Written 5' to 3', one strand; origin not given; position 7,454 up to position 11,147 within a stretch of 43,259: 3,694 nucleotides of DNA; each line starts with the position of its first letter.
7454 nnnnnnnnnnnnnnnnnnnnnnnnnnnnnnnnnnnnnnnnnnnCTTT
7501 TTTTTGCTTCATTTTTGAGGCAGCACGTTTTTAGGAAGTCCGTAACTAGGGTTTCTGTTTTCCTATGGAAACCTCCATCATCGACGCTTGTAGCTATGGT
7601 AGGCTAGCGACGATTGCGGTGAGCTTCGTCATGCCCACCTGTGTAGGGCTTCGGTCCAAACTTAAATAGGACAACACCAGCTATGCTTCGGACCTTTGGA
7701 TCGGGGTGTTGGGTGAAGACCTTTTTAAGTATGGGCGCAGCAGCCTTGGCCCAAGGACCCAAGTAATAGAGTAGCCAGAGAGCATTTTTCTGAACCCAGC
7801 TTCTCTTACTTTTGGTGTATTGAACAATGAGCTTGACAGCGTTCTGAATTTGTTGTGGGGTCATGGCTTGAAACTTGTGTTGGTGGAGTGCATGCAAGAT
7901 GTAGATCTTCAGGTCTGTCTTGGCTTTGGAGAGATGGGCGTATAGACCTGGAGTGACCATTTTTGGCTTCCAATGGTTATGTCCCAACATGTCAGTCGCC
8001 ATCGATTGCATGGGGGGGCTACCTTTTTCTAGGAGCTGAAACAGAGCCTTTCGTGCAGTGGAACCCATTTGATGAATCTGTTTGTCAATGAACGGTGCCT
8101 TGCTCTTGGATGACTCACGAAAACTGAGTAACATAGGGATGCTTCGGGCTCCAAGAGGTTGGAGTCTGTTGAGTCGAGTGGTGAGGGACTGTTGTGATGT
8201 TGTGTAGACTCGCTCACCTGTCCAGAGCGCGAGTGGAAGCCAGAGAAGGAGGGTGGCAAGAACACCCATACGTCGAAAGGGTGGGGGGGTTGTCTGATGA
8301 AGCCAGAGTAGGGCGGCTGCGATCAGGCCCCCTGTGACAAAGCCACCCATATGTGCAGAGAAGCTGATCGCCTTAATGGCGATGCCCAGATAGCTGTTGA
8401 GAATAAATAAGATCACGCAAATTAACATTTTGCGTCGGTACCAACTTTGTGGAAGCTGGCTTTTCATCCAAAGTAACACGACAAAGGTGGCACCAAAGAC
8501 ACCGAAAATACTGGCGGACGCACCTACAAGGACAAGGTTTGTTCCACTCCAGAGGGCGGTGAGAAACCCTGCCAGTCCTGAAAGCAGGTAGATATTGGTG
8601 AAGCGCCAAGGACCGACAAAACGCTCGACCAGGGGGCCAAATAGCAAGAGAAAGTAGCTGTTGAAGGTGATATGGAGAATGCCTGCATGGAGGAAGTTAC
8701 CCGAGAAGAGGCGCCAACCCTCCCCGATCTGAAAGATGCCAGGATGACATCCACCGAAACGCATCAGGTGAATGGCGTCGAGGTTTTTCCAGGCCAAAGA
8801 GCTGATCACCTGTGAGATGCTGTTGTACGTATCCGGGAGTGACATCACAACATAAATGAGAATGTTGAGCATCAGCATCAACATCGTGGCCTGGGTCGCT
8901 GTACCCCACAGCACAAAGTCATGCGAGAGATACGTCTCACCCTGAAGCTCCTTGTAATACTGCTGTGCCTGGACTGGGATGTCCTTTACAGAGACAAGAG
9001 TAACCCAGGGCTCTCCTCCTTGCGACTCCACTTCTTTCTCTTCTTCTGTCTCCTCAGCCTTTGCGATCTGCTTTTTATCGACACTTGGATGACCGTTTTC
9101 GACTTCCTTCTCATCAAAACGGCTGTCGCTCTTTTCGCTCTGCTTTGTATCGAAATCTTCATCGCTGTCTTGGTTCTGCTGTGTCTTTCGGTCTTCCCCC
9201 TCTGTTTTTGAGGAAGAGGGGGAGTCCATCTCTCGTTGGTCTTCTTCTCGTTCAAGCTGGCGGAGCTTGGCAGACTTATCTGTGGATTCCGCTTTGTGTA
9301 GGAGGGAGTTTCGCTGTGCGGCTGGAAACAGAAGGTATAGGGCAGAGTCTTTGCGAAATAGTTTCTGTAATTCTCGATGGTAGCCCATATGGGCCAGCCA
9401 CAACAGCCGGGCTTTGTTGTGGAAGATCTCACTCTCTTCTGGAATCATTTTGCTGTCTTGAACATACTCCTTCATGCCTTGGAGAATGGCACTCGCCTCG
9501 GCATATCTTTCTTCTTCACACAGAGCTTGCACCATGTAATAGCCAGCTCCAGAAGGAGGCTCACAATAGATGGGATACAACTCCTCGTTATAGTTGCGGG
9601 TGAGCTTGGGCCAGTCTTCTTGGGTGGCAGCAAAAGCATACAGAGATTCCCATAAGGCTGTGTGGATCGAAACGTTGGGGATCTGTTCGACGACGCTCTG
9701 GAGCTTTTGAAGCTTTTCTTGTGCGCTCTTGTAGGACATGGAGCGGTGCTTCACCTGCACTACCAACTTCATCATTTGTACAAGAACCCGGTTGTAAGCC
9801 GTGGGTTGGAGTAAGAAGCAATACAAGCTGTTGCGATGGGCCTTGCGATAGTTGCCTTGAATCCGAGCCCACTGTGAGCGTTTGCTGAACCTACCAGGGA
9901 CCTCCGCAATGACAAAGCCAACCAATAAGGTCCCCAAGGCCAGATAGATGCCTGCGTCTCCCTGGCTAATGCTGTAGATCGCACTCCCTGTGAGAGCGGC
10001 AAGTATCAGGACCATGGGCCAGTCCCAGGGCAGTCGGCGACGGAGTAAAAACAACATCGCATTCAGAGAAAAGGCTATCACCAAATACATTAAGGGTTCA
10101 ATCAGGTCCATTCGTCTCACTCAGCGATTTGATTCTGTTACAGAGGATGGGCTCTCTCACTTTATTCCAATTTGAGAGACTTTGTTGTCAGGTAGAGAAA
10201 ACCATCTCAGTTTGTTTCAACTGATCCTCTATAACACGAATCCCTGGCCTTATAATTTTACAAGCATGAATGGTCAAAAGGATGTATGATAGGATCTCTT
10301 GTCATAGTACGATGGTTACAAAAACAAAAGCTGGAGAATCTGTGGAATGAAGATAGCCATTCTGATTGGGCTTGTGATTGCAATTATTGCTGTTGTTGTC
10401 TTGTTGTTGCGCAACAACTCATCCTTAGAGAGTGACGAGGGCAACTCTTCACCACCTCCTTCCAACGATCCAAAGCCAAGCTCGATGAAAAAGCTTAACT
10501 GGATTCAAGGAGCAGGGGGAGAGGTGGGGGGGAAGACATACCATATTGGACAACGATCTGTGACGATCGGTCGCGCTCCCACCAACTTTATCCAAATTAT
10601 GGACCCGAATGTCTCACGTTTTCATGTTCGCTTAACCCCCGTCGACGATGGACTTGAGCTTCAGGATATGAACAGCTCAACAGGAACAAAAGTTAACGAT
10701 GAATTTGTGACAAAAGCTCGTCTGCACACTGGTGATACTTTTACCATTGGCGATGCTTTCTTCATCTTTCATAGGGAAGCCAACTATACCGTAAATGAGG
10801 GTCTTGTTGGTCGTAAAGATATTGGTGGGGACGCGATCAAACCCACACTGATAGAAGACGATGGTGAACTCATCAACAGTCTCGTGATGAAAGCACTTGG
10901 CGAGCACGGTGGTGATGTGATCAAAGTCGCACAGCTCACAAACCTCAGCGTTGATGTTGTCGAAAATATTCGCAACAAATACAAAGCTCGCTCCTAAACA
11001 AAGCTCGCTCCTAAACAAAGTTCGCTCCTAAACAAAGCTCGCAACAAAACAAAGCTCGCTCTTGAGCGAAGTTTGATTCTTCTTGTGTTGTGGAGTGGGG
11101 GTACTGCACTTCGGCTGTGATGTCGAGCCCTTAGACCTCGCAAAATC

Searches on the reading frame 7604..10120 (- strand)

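Call 14: search_protein_families(library=pfam, proteins=[window:7604-10120:-])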
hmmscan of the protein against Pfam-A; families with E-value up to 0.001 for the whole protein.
window:7604-10120:- (838 aa): 2 families
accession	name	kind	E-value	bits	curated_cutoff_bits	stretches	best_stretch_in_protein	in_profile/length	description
PF01694.28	Rhomboid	-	3.3e-27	95.9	22.6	1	467-605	3-141/143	Rhomboid domain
PF13646.12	HEAT_2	-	1.7e-05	25.5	27.7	0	724-815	2-84/88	HEAT repeats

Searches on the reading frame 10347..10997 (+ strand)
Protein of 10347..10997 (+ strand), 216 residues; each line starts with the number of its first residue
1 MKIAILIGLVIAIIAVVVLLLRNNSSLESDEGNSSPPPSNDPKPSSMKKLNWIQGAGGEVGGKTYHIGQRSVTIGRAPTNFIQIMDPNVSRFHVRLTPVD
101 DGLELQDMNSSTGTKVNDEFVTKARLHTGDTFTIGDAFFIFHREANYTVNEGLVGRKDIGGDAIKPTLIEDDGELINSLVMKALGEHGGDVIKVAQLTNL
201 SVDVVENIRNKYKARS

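Call 14: search_protein_families(library=pfam, proteins=[window:10347-10997:+])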
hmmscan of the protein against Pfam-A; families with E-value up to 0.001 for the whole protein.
window:10347-10997:+ (216 aa): 2 families
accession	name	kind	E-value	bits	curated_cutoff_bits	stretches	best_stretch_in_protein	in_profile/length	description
PF00498.31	FHA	-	1.2e-15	58.1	20.7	1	72-135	1-67/67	FHA domain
PF16697.10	Yop-YscD_cpl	-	3.9e-12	46.7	33.2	1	58-143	5-92/94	Inner membrane component of T3SS, cytoplasmic domain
